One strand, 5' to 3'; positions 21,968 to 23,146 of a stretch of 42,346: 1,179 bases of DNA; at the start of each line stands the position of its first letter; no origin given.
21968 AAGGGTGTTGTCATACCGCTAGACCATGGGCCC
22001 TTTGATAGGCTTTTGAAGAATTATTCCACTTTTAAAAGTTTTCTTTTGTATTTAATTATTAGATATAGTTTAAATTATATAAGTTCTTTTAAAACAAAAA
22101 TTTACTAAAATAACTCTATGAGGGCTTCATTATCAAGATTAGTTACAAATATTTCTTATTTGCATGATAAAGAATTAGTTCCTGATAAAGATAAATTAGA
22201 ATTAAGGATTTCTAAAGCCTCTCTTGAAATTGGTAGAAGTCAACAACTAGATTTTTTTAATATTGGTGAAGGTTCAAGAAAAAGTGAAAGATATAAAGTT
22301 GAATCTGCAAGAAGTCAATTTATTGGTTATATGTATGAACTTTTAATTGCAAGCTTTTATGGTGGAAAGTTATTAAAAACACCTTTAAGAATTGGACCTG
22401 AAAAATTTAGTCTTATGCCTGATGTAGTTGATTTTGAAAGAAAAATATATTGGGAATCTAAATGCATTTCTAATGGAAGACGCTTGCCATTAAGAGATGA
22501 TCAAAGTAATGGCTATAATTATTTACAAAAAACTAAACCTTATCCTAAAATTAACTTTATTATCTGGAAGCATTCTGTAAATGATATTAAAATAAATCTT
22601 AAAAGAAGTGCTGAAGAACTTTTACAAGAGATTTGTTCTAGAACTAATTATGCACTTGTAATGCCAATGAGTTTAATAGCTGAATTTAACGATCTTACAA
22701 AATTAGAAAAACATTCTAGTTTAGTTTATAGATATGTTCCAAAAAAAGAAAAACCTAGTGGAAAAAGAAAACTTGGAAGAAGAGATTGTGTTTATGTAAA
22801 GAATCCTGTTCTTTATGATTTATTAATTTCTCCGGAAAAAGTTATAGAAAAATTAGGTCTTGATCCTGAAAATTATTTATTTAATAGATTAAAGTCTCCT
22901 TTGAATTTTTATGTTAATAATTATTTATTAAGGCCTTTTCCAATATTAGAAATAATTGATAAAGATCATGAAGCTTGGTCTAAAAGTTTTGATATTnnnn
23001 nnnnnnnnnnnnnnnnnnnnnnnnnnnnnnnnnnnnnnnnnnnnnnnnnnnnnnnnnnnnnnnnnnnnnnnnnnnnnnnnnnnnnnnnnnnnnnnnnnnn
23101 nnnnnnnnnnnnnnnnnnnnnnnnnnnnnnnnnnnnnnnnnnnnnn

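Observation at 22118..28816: Three divergent paralogs of an uncharacterised RecB/Cas4-type PD-(D/E)xK nuclease family bracketing an ABC/surface-protein operon beside tRNA-Val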

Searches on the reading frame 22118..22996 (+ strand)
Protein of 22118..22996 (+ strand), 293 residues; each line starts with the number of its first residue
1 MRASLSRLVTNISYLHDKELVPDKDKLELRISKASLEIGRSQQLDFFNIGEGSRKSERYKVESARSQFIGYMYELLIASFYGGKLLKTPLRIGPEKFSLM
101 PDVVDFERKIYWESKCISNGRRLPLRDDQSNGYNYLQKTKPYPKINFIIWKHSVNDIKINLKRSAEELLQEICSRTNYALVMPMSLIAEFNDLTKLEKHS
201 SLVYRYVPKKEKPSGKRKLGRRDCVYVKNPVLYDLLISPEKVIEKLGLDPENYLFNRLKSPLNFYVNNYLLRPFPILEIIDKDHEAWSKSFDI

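Call 8: search_protein_families(library=pfam, proteins=[window:22118-22996:+], max_evalue=10)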
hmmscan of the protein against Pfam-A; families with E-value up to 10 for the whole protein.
window:22118-22996:+ (293 aa): 0 families
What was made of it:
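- On Bacterial SSB: No SSB or OB Pfam hit (call 8).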

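Call 9: search_protein_families(library=ncbifam, proteins=[window:22118-22996:+], max_evalue=10)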
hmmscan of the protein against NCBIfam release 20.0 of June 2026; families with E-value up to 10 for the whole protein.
window:22118-22996:+ (293 aa): 0 families

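Call 10: search_protein_families(library=phrogs, proteins=[window:22118-22996:+], max_evalue=10)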
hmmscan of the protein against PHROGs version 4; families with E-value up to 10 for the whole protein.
window:22118-22996:+ (293 aa): 0 families

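Call 11: search_protein_families(library=padloc, proteins=[window:22118-22996:+], max_evalue=10)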
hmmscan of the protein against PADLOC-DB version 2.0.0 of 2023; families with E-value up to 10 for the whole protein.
window:22118-22996:+ (293 aa): 0 families
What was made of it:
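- There are no PADLOC hits (call 11).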

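Call 12: search_solved_structures(query=A1, max_evalue=10, show_alignments=2)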
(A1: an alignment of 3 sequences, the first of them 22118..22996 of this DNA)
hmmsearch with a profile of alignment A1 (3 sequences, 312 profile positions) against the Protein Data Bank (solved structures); distinct sequences matched with E-value up to 10: 2.
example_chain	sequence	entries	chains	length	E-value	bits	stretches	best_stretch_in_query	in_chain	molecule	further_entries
6njp_G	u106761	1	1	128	0.011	17.9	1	104-162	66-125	EscO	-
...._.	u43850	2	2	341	0.87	11.6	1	258-298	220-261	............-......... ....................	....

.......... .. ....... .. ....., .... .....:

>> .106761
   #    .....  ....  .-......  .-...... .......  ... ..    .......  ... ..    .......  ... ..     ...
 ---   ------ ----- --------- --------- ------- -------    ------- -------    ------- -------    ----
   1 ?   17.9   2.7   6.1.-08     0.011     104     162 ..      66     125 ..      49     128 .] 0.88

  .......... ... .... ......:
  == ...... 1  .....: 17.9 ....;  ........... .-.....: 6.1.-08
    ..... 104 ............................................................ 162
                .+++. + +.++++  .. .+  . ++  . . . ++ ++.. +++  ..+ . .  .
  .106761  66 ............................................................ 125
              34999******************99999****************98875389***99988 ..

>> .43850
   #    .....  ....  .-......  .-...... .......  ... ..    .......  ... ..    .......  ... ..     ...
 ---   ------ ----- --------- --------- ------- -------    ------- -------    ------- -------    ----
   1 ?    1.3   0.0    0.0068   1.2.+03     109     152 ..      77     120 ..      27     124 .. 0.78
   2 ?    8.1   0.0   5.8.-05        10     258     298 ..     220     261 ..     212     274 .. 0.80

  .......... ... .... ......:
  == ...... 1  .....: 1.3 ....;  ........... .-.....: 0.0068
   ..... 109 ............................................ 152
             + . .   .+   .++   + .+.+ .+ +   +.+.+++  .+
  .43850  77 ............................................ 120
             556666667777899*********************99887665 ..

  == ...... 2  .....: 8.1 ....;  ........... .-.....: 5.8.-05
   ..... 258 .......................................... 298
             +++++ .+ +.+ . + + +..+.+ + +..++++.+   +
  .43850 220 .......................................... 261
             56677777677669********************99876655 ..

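Call 16: find_homologous_proteins(query=A1, max_evalue=0.01)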
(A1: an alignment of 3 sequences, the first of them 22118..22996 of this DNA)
Query A1 (3 sequences) (293 aa, profile of the alignment): 6 proteins with E <= 0.01 among 8000 candidates.
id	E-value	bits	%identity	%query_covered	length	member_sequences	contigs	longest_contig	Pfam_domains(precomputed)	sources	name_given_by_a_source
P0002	2.8e-143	495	27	79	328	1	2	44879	-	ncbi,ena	-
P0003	4.8e-117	408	100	100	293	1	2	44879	-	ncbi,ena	-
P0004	5.3e-75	270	61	99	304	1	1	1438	-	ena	-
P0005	2.1e-69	252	52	99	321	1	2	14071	-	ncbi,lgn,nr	ncbi:hypothetical protein HYU23_04025 [Candidatus Woesearchaeota archaeon]|nr:hypothetical protein [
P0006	1.4e-43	167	29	78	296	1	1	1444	-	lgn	-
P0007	7.0e-42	162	34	76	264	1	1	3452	-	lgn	-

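Call 17: find_encoding_contigs(protein=P0005, flank=10000, max_places=4)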
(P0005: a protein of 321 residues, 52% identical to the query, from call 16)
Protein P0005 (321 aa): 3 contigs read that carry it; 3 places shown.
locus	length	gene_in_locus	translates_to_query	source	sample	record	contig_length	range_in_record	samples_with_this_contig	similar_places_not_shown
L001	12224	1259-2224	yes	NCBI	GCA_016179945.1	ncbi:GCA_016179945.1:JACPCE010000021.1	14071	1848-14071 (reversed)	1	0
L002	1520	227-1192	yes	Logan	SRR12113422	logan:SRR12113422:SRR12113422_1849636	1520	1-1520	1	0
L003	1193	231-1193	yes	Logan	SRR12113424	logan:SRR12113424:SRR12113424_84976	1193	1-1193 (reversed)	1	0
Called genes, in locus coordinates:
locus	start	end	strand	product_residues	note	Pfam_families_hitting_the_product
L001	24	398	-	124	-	PF11950:DUF3467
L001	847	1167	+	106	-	-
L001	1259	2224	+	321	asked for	-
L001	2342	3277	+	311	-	-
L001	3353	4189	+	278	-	-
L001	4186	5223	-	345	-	-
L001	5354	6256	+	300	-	PF04014:MazE_antitoxin (weak)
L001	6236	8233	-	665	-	PF00069:Pkinase, PF07714:PK_Tyr_Ser-Thr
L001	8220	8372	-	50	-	-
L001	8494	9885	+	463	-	PF02934:GatB_N, PF02637:GatB_Yqey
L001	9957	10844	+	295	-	PF02661:Fic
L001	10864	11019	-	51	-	PF02201:SWIB (weak)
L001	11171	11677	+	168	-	-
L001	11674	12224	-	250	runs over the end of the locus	PF00149:Metallophos, PF14582:Metallophos_3 (weak)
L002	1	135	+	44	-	?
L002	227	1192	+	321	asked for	-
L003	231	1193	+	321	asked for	?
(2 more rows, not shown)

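Call 18: find_encoding_contigs(protein=P0007, flank=5000, max_places=4)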
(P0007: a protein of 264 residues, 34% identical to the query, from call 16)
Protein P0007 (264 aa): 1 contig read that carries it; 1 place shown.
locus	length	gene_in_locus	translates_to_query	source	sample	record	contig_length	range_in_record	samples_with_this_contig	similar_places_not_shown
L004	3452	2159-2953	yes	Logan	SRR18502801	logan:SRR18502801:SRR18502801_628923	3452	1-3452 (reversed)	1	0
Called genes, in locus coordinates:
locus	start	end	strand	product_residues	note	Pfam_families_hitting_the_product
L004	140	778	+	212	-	-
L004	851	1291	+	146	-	-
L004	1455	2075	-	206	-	-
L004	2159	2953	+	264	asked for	-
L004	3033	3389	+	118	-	-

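Call 19: find_encoding_contigs(protein=P0003, flank=10000, max_places=4)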
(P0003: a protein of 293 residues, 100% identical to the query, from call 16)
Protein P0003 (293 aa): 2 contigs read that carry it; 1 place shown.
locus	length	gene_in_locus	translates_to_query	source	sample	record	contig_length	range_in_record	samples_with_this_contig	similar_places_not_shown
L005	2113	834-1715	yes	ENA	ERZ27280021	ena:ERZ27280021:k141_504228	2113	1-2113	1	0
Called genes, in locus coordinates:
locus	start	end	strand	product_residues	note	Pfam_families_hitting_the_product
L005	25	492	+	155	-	PF02661:Fic (weak)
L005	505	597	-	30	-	-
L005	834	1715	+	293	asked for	-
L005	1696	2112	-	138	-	?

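Call 22: search_protein_representatives(alignment_id=A1)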
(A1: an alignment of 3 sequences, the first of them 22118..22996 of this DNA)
Query: 3 sequences, 312 profile positions. Proteins with E-value up to 0.001 (for the whole library): 364; up to 1e-10: 284; up to 1e-30: 78. The best 150 are listed.
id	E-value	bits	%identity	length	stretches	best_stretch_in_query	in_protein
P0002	8.8e-144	494.6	-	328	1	12-312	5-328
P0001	5.0e-131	452.7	-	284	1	5-312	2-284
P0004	1.7e-75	270.2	-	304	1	5-302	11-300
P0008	1.1e-56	208.4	-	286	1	58-312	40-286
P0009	4.3e-50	186.8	-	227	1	65-308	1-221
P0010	5.0e-47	176.7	-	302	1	60-302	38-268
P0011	3.2e-46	174.1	-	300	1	59-293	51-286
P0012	9.4e-46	172.5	-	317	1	15-305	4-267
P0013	5.2e-45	170.1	-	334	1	55-312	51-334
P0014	1.6e-44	168.5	-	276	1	62-312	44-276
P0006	4.5e-44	167.0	-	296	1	35-304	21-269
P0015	1.3e-43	165.5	-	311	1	43-308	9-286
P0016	2.2e-43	164.7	-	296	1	35-306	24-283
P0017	2.1e-42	161.5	-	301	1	10-308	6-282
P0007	2.2e-42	161.5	-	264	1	55-304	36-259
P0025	2.3e-40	154.8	-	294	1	13-307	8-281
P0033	7.3e-38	146.6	-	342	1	10-307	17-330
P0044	5.7e-36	140.4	-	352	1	43-304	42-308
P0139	4.0e-23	98.2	-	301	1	66-302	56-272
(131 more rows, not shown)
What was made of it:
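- Tried and rejected: The exhaustive HMMER search was needed to find the family (call 22).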

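Call 39: find_encoding_contigs(protein=P0139, flank=10000, max_places=3)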
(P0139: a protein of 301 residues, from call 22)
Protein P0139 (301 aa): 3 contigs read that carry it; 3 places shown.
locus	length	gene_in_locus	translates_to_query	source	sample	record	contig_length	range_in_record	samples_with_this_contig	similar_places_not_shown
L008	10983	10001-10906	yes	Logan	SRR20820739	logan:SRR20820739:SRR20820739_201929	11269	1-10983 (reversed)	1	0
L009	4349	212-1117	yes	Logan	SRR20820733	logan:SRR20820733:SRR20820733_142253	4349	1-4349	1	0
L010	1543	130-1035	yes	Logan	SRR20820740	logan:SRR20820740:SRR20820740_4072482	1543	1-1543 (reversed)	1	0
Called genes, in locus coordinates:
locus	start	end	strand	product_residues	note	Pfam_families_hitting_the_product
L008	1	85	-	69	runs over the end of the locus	-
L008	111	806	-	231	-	PF00590:TP_methylase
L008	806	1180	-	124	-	PF01936:NYN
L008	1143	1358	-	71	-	-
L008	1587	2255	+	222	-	PF01027:Bax1-I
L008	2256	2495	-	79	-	-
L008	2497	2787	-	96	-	-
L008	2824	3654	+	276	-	PF04414:tRNA_deacylase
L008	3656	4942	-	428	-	PF03734:YkuD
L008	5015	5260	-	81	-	-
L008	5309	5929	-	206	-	-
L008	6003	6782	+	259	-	PF03372:Exo_endo_phos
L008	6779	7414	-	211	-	-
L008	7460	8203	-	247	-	PF09335:VTT_dom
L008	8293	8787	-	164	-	-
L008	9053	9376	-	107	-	PF01035:DNA_binding_1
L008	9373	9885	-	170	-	PF03013:Pyr_excise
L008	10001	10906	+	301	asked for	-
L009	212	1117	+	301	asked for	-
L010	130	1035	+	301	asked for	-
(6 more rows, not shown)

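Call 48: list_cluster_members(proteins=[P0008, P0010, P0011, P0012, P0013, P0014, P0017, P0025, P0033, P0044])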
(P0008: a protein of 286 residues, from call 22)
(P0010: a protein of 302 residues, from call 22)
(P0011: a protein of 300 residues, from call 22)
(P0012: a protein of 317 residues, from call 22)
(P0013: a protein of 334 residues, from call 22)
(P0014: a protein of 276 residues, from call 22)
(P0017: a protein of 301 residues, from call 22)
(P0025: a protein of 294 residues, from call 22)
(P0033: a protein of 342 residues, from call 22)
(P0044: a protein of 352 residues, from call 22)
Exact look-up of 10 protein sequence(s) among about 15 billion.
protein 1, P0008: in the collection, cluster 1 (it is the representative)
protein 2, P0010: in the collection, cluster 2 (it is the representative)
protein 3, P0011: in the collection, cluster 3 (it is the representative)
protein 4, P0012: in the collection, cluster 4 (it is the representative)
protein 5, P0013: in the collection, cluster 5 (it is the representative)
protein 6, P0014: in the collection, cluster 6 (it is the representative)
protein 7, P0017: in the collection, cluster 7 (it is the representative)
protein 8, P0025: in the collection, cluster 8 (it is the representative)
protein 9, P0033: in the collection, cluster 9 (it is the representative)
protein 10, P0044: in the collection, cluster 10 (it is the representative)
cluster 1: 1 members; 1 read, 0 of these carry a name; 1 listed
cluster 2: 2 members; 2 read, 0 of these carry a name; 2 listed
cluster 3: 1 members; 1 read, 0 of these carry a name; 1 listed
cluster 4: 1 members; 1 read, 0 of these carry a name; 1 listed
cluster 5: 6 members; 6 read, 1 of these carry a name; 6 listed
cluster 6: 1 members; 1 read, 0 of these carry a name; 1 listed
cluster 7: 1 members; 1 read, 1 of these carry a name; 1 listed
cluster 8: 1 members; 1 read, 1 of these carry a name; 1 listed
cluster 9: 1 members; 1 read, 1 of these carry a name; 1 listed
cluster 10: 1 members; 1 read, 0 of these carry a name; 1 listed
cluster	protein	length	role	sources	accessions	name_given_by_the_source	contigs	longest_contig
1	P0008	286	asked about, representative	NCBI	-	-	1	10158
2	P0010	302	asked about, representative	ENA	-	-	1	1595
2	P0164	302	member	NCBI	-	-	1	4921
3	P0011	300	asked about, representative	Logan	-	-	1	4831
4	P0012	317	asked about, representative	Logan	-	-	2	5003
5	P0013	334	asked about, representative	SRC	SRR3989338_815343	-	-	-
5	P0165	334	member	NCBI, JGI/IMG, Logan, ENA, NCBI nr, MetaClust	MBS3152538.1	hypothetical protein J4230_03960 [Candidatus Woesearchaeota archaeon] | hypothetical protein [Candidatus Woesearchaeota archaeon] | \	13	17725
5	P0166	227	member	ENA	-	-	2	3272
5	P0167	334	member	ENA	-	-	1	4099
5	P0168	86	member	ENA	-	-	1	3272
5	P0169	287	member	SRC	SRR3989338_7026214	-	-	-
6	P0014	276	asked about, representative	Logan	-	-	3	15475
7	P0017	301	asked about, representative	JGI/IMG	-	hypothetical protein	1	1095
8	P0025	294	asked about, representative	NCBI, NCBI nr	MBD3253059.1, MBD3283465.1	hypothetical protein GF386_04970 [Candidatus Pacearchaeota archaeon] | hypothetical protein [Candidatus Pacearchaeota archaeon]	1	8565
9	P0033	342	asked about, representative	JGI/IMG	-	hypothetical protein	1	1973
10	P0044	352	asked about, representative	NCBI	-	-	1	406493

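Call 49: find_encoding_contigs(protein=P0044, flank=10000, max_places=2)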
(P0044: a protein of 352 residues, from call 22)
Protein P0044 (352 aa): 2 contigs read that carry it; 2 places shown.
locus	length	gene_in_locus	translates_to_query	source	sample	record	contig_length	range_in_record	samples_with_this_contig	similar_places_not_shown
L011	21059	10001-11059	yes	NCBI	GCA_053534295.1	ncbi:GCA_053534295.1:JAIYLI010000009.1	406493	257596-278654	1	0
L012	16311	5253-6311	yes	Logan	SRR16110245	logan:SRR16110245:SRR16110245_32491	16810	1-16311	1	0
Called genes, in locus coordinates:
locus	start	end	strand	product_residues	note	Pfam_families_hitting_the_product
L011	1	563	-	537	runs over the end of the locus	PF11999:Ice_binding, PF02368:Big_2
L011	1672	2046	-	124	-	-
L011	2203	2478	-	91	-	-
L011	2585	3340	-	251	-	PF01978:TrmB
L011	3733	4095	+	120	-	-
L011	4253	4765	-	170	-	-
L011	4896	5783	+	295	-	-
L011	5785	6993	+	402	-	PF12704:MacB_PCD, PF02687:FtsX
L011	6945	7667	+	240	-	PF00005:ABC_tran, PF02463:SMC_N (faint), PF13304:AAA_21 (faint)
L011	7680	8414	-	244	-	-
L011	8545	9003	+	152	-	PF11969:DcpS_C (weak), PF01230:HIT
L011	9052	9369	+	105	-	PF22277:EncFtn-like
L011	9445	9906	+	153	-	-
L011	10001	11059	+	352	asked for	-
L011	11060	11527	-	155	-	PF01569:PAP2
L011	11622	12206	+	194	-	-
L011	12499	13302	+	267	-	PF03372:Exo_endo_phos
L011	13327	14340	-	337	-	-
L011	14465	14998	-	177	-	PF01161:PBP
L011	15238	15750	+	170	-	PF10634:Iron_transport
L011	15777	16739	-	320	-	PF00254:FKBP_C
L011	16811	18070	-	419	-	PF02403:Seryl_tRNA_N, PF00587:tRNA-synt_2b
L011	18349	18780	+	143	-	-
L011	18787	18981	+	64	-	PF12844:HTH_19, PF13560:HTH_31, PF01381:HTH_3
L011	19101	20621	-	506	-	PF02788:RuBisCO_large_N, PF00016:RuBisCO_large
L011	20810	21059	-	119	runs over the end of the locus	PF00903:Glyoxalase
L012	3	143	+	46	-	?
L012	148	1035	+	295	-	-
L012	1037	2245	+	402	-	PF12704:MacB_PCD, PF02687:FtsX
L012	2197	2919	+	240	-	PF00005:ABC_tran, PF02463:SMC_N (faint), PF13304:AAA_21 (faint)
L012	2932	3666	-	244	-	-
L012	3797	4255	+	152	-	PF11969:DcpS_C (weak), PF01230:HIT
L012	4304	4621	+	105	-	PF22277:EncFtn-like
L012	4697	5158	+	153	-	-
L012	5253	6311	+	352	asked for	-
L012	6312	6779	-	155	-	PF01569:PAP2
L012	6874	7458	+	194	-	-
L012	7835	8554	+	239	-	PF03372:Exo_endo_phos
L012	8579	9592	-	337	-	-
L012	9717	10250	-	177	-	PF01161:PBP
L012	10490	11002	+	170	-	PF10634:Iron_transport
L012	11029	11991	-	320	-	PF00254:FKBP_C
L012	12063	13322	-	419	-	PF02403:Seryl_tRNA_N, PF00587:tRNA-synt_2b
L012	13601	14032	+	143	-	-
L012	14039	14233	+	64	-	PF12844:HTH_19, PF13560:HTH_31, PF01381:HTH_3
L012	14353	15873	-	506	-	PF02788:RuBisCO_large_N, PF00016:RuBisCO_large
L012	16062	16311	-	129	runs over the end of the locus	PF00903:Glyoxalase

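Call 50: find_encoding_contigs(protein=P0014, flank=10000, max_places=2)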
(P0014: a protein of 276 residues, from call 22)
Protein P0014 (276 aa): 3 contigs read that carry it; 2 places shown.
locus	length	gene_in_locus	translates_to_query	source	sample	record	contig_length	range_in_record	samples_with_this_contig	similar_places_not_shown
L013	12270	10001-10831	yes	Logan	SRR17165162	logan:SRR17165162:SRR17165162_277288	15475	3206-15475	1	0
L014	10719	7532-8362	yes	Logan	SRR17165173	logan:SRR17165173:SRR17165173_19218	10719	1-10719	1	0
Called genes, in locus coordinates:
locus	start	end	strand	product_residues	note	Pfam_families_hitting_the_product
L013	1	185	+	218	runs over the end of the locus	-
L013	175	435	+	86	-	-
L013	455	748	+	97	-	-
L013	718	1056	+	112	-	-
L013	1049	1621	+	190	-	-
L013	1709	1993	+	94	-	-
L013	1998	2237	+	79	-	-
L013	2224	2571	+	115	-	-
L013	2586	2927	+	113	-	PF00041:fn3 (faint)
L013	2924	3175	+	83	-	-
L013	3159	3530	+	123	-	-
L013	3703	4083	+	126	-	-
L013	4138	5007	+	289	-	PF01075:Glyco_transf_9 (weak)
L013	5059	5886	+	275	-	PF02739:5_3_exonuc_N, PF01367:5_3_exonuc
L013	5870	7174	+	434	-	-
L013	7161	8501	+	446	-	-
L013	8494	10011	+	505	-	PF00176:SNF2-rel_dom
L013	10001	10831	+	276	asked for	-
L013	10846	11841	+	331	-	-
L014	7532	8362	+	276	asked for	-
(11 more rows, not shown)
